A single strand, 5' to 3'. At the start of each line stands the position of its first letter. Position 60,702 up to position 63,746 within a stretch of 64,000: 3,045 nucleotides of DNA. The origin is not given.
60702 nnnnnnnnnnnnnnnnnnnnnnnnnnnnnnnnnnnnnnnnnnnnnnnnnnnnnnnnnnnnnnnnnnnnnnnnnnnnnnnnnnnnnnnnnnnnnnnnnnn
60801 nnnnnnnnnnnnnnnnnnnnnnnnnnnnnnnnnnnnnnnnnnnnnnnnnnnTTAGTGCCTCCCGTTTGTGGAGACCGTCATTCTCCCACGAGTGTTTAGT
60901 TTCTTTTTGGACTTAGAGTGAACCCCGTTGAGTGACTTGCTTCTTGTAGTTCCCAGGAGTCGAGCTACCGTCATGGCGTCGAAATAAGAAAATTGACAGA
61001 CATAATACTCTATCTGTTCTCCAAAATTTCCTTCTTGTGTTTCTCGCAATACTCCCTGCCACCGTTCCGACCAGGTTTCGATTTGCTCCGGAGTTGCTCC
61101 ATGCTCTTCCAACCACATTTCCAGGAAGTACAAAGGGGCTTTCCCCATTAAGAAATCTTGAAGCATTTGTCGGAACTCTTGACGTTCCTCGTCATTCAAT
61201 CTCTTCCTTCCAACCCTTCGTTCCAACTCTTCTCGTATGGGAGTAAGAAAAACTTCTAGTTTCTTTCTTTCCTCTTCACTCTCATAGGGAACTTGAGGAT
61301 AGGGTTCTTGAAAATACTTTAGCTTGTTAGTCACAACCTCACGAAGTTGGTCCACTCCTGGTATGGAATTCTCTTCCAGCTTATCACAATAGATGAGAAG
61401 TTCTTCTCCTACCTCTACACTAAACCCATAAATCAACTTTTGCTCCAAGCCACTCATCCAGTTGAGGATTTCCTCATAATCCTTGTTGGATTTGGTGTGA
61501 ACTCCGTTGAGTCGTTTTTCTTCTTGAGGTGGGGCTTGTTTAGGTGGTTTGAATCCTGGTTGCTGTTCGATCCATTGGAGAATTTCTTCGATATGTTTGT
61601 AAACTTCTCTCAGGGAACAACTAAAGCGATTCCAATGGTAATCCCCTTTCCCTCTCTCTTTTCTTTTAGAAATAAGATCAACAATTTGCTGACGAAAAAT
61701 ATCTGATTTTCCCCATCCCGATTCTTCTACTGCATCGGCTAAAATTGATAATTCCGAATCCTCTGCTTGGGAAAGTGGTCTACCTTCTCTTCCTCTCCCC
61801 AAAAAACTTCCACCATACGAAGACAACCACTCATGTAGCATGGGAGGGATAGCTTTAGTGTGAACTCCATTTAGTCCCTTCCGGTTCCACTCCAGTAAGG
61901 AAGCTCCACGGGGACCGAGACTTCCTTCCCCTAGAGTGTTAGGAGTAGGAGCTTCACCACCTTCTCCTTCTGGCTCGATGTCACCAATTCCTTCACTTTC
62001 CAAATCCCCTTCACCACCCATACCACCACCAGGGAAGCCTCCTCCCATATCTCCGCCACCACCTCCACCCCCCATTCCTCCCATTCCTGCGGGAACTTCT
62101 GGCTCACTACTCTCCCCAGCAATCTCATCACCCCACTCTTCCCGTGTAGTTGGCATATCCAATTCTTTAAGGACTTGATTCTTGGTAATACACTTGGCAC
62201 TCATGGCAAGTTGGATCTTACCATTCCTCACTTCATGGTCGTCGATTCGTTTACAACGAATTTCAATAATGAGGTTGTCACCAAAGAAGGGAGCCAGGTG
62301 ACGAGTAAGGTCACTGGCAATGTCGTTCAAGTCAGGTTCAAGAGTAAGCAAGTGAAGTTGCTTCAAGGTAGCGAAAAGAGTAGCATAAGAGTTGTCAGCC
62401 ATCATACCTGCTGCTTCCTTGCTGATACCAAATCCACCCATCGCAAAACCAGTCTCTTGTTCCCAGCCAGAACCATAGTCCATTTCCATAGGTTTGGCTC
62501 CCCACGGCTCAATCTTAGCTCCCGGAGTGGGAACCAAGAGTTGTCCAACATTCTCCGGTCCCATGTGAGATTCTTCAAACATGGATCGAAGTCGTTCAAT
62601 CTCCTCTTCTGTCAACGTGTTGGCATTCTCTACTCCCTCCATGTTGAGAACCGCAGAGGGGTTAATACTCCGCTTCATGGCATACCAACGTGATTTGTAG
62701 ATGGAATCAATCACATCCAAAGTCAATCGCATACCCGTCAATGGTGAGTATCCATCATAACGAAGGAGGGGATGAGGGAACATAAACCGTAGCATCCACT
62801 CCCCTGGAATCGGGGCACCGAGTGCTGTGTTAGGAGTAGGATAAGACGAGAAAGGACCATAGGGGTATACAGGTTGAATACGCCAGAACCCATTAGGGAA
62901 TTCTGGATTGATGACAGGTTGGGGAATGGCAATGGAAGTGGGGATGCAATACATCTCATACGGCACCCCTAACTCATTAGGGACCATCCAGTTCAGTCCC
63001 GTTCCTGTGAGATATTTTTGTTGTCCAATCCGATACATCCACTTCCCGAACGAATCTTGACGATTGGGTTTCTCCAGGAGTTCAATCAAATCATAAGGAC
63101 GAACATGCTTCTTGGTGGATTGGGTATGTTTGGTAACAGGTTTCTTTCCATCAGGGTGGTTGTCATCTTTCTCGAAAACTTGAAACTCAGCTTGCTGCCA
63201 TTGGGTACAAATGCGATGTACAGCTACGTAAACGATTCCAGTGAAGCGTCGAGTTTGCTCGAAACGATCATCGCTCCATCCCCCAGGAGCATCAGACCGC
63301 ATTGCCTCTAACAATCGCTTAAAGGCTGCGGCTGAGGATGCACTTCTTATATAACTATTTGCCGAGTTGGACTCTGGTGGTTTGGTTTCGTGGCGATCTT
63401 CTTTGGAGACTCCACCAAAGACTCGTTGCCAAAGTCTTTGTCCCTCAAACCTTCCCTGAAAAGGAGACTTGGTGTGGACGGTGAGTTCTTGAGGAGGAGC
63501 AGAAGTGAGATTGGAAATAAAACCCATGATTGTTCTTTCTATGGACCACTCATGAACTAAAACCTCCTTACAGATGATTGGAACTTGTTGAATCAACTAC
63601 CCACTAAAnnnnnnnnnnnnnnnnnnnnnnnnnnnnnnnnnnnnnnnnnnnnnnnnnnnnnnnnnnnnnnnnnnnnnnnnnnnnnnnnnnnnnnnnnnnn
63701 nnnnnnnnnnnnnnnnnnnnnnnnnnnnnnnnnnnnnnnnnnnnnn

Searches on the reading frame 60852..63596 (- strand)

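Call 15: search_protein_families(library=pfam, proteins=[window:60852-63596:-], max_evalue=0.001)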
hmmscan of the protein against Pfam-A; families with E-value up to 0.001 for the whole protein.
window:60852-63596:- (914 aa): 1 family
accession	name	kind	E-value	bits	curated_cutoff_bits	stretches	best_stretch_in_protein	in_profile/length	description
PF04860.17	Phage_portal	-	1.2e-19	71.1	39.1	1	122-477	3-318/321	Phage portal protein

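Call 91: search_protein_families(library=ncbifam, proteins=[window:60852-63596:-], max_evalue=1)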
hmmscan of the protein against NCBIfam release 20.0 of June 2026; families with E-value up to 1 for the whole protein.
window:60852-63596:- (914 aa): 1 family
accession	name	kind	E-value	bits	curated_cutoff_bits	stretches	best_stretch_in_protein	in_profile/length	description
TIGR01537.1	portal_HK97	equivalog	4e-08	32.8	112.05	1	268-374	130-231/343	phage portal protein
